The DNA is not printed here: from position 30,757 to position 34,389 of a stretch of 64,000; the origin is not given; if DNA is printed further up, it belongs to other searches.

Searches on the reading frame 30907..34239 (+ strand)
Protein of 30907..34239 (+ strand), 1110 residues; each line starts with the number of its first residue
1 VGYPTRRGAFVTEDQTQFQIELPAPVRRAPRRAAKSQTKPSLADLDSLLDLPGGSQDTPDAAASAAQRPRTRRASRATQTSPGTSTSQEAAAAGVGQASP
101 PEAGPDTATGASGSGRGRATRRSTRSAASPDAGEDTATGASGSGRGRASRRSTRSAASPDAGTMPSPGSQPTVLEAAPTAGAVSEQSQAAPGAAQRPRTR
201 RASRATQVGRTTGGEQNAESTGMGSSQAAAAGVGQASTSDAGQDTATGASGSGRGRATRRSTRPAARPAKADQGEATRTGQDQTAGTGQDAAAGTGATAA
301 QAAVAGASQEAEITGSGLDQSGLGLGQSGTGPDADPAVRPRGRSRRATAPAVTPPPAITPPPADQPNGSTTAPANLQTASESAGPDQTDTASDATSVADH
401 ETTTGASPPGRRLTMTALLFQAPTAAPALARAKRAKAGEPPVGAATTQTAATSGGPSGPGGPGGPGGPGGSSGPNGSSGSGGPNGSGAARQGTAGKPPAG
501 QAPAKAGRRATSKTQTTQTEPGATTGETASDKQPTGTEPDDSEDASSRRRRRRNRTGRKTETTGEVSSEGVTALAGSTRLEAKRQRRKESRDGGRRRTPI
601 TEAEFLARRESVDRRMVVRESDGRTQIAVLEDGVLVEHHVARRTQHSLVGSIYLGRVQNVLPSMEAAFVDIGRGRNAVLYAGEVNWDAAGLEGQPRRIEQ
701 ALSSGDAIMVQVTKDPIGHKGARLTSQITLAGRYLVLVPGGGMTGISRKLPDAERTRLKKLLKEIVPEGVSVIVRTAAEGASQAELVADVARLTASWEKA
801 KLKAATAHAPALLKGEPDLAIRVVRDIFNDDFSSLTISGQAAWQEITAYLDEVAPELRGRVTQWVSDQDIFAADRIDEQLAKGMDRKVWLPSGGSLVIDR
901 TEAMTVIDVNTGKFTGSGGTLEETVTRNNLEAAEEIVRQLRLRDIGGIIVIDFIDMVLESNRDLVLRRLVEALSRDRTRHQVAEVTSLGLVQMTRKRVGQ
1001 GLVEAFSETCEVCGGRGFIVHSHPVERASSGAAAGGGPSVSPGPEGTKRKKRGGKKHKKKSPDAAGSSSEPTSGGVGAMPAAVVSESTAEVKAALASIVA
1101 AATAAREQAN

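Call 58: search_protein_families(library=pfam, proteins=[window:30907-34239:+], max_evalue=0.00001)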
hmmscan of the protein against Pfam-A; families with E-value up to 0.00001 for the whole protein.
window:30907-34239:+ (1110 aa): 1 family
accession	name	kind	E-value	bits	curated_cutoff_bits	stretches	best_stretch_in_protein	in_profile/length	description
PF10150.14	RNase_E_G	-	5e-97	325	25.5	1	729-998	1-270/270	Ribonuclease E/G family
